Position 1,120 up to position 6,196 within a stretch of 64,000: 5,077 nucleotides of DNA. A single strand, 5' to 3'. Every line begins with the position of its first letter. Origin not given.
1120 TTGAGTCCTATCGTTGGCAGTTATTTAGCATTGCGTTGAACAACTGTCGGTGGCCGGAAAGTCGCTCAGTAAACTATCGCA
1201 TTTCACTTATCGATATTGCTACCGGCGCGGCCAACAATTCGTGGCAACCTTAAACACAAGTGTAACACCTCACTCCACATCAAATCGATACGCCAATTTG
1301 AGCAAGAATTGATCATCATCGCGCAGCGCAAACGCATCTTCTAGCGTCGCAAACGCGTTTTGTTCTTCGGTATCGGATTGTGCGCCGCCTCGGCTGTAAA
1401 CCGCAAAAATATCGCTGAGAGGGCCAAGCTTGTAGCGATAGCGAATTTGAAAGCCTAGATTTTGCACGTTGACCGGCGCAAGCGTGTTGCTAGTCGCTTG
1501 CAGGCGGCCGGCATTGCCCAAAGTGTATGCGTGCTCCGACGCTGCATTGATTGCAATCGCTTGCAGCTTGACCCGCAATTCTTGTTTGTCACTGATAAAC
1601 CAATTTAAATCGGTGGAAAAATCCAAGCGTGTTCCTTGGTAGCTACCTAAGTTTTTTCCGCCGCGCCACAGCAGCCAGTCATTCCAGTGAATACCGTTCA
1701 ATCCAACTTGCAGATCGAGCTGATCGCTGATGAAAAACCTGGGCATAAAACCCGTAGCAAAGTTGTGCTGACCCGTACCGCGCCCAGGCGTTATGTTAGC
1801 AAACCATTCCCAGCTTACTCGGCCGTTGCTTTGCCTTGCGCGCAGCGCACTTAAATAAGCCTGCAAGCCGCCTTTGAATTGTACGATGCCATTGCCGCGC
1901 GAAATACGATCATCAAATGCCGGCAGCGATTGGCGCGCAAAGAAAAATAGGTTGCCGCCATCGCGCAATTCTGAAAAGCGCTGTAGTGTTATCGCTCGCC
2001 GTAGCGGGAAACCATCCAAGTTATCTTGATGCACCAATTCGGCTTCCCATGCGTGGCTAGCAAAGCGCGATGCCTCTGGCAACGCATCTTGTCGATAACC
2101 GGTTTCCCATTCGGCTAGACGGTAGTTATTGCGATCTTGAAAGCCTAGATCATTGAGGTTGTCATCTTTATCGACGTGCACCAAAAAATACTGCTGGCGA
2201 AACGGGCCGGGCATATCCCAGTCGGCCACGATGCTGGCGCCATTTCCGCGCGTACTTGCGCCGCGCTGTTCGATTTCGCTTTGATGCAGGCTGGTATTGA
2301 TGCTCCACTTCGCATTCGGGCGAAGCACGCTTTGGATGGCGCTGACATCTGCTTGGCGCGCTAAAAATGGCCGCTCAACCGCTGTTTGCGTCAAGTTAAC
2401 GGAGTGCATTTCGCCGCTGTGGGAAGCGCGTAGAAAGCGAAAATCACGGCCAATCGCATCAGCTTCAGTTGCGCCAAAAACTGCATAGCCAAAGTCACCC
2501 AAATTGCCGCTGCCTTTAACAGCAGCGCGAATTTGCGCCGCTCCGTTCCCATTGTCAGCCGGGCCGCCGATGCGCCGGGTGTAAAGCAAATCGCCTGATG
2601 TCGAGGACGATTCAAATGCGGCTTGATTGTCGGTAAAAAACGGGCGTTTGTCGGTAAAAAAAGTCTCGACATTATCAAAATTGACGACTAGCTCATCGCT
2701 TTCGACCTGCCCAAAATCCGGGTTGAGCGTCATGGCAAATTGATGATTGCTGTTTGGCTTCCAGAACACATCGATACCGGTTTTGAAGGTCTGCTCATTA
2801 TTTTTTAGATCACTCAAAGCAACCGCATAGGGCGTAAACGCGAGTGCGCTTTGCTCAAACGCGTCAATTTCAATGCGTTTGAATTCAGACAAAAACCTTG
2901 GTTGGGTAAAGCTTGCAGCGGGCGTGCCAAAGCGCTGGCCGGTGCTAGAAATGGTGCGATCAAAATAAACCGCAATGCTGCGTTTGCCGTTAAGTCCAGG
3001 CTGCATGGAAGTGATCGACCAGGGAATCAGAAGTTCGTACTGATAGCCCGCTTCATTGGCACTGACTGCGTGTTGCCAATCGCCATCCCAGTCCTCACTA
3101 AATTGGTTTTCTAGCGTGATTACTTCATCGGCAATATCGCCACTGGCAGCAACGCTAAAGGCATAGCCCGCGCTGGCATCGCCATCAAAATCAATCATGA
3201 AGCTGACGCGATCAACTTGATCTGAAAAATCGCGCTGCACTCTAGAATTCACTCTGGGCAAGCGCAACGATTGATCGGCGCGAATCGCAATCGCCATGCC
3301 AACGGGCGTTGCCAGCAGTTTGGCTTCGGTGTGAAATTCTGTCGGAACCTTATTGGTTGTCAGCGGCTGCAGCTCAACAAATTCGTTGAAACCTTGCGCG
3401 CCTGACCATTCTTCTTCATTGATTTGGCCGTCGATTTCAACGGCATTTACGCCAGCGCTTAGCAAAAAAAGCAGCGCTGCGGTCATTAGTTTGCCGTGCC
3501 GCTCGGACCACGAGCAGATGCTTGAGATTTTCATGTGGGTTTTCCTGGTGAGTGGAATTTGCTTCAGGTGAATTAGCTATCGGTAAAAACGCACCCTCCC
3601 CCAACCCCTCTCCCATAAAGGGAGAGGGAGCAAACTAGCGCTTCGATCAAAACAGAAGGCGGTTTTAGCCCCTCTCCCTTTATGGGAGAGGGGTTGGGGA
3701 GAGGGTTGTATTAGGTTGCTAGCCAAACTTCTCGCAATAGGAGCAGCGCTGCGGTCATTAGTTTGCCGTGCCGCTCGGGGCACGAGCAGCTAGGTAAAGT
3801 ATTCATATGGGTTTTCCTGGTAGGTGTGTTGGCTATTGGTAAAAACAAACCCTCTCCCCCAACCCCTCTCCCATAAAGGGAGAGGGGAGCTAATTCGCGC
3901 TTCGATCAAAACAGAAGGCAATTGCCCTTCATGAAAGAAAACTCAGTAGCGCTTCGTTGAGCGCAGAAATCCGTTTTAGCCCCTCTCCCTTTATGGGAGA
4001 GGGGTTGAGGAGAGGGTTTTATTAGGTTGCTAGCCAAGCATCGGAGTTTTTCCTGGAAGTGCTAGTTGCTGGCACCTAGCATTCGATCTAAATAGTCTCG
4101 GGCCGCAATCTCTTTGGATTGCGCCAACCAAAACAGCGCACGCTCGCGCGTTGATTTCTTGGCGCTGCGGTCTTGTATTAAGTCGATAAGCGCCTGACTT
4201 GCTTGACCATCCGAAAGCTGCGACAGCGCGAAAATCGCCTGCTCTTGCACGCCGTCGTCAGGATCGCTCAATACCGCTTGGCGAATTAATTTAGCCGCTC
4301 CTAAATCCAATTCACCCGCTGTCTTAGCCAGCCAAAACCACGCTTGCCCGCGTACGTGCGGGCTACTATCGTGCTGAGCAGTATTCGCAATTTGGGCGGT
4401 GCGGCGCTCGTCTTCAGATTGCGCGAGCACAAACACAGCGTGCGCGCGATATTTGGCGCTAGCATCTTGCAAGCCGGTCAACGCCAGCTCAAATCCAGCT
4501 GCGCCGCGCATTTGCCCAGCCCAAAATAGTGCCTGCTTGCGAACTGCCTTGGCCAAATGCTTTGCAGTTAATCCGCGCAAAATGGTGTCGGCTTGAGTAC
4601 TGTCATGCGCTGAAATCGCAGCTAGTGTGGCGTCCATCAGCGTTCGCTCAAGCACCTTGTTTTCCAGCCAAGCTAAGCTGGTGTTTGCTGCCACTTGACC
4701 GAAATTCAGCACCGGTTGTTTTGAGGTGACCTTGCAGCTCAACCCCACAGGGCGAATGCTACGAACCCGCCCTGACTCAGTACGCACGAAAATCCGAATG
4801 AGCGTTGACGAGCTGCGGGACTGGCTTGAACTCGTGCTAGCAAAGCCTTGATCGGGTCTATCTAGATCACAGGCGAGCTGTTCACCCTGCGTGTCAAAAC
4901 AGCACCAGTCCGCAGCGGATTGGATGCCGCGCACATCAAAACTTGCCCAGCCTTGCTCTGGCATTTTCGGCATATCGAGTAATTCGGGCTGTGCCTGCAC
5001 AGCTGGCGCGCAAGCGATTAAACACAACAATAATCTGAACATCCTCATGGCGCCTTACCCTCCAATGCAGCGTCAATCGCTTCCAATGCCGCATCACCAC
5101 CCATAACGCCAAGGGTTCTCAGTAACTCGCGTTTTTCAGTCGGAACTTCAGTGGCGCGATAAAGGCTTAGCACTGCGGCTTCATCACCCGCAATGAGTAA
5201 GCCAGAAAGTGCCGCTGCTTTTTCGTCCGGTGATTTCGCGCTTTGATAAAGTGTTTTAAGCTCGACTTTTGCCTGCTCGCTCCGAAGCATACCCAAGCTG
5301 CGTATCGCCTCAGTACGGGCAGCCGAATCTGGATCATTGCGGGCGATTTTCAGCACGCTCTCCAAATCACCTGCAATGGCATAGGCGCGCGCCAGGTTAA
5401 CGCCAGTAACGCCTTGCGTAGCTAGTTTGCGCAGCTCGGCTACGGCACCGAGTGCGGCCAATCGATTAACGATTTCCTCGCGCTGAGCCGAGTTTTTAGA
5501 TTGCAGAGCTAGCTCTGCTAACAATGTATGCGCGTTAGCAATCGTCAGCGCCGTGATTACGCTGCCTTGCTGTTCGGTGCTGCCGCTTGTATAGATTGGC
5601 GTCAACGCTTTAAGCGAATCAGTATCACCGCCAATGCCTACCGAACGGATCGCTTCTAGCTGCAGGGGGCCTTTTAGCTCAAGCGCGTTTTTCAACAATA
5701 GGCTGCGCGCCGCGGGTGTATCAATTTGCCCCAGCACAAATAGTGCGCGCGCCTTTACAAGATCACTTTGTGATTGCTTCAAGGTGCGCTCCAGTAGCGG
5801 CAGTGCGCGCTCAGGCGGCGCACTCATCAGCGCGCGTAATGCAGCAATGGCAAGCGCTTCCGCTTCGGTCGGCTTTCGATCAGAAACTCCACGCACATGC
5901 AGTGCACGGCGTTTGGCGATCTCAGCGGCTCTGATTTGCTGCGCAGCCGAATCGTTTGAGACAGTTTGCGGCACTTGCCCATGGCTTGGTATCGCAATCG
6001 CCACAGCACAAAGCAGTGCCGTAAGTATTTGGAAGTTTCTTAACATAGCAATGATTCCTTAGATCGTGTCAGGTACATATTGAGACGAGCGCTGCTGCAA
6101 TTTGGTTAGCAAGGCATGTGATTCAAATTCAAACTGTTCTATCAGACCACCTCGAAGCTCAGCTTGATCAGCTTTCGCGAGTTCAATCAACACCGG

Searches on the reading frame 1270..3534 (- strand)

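Call 61: search_protein_families(library=pfam, proteins=[window:1270-3534:-], max_evalue=0.0001)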
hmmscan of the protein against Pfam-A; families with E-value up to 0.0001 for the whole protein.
window:1270-3534:- (754 aa): 1 family
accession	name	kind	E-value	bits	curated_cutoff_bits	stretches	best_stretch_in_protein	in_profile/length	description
PF19313.5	DUF5916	-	9.8e-35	120.8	22.6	2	231-326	5-98/572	Domain of unknown function (DUF5916)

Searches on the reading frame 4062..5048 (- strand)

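Call 61: search_protein_families(library=pfam, proteins=[window:4062-5048:-], max_evalue=0.0001)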
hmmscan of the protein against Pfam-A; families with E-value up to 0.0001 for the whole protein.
window:4062-5048:- (328 aa): 1 family
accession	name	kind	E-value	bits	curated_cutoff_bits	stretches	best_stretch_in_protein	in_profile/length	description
PF13646.12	HEAT_2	-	5.4e-10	39.9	27.7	1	256-325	5-72/88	HEAT repeats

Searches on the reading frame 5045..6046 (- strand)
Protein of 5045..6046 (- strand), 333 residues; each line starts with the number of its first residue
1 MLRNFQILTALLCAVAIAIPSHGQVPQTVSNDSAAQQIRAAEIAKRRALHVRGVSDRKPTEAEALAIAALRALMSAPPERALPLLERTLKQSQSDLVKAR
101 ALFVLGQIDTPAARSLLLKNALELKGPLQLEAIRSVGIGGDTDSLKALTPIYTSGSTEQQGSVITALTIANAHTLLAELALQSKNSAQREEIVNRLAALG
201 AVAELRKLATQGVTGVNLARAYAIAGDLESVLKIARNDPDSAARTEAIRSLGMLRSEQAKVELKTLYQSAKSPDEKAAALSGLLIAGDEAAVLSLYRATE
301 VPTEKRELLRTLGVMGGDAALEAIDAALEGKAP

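Call 61: search_protein_families(library=pfam, proteins=[window:5045-6046:-], max_evalue=0.0001)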
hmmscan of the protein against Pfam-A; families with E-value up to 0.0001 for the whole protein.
window:5045-6046:- (333 aa): 1 family
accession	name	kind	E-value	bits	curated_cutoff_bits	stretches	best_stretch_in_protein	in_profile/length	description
PF13646.12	HEAT_2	-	2.9e-15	56.7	27.7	2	230-296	3-68/88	HEAT repeats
